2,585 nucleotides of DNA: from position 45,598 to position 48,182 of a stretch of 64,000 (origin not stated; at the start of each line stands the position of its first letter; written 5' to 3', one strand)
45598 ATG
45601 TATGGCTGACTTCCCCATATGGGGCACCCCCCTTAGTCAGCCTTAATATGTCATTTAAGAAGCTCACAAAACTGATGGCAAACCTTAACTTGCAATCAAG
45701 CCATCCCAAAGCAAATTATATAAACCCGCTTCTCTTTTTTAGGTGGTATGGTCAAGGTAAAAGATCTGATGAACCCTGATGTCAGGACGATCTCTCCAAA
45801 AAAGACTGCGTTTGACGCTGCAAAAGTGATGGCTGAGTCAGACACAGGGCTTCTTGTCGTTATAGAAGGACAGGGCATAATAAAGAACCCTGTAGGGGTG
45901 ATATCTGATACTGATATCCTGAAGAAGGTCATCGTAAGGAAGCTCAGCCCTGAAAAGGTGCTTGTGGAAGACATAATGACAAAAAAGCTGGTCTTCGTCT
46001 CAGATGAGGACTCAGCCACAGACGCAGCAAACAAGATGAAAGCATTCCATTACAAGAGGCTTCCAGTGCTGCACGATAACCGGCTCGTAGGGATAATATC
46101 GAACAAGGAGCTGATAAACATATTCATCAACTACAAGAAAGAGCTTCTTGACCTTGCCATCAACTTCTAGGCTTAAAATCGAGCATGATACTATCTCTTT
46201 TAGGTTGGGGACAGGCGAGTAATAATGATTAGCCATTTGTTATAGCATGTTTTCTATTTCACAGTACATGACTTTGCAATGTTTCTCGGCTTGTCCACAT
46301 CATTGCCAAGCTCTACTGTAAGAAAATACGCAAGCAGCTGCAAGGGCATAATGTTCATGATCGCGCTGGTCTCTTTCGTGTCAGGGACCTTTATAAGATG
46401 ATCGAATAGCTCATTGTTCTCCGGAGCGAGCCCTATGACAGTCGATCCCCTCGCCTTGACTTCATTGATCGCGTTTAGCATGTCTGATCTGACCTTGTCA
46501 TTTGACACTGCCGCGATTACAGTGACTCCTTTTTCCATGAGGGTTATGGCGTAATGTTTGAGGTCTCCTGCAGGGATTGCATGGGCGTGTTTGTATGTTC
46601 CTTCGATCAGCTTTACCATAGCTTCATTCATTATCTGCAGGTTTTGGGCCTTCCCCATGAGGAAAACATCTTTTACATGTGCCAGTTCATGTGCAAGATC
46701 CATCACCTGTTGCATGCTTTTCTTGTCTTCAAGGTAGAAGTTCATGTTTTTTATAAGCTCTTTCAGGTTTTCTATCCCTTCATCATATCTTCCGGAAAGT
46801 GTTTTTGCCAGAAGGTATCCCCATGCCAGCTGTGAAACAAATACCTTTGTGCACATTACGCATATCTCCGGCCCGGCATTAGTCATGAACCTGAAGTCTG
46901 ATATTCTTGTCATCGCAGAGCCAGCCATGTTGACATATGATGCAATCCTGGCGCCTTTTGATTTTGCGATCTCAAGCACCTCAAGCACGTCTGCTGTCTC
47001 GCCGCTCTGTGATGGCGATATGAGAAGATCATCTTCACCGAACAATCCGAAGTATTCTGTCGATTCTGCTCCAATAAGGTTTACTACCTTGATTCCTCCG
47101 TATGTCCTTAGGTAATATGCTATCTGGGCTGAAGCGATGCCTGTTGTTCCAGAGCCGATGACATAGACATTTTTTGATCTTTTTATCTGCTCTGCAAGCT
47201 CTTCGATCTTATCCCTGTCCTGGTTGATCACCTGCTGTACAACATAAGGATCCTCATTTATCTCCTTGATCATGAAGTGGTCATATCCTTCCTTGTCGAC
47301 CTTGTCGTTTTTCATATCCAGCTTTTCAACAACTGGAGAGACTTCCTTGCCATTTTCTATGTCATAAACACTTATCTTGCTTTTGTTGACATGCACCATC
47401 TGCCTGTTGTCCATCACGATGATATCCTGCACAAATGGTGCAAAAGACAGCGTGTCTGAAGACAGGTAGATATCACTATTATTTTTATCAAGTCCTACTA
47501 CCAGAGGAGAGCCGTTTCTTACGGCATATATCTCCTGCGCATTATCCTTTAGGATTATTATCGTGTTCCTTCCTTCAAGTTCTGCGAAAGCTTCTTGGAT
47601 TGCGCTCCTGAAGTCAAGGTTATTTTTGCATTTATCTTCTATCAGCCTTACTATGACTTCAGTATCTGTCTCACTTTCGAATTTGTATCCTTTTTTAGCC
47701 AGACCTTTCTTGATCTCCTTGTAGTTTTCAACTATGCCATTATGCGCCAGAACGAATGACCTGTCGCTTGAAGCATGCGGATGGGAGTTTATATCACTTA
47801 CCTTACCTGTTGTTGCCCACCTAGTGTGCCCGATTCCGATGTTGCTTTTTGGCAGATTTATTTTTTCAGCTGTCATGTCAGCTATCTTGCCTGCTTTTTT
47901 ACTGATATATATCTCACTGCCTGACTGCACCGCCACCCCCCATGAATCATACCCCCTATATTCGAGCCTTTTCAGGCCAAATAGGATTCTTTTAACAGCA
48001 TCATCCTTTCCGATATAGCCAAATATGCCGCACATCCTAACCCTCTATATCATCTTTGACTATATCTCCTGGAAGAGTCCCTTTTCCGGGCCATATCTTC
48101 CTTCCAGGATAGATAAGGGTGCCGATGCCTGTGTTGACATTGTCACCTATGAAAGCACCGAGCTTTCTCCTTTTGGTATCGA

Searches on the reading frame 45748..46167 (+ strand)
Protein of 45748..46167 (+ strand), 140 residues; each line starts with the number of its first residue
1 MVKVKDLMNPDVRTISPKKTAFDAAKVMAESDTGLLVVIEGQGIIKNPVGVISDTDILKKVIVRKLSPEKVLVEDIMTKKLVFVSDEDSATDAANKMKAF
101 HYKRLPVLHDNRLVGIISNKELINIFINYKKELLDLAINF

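Call 22: search_protein_families(library=pfam, proteins=[window:45748-46167:+], max_evalue=0.001)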
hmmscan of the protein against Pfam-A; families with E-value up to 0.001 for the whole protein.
window:45748-46167:+ (140 aa): 1 family
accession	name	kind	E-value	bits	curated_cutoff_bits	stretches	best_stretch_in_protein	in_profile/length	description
PF00571.33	CBS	-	3.2e-26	91.8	24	2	73-125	1-54/57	CBS domain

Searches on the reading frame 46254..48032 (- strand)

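Call 22: search_protein_families(library=pfam, proteins=[window:46254-48032:-], max_evalue=0.001)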
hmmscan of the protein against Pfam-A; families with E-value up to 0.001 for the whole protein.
window:46254-48032:- (592 aa): 5 families
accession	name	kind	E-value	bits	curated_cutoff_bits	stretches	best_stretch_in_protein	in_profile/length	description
PF01380.27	SIS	-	6.1e-30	104.2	25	2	283-409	2-129/131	SIS domain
PF13522.11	GATase_6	-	9.8e-19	68.1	27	1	62-185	9-122/130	Glutamine amidotransferase domain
PF13537.11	GATase_7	-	3.4e-15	56.6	25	1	81-193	11-117/123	Glutamine amidotransferase domain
PF13230.11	GATase_4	-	4.8e-08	32.7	23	1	29-152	34-159/272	Glutamine amidotransferases class-II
PF13580.11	SIS_2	-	3e-05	24.5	27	0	333-363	103-133/138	SIS domain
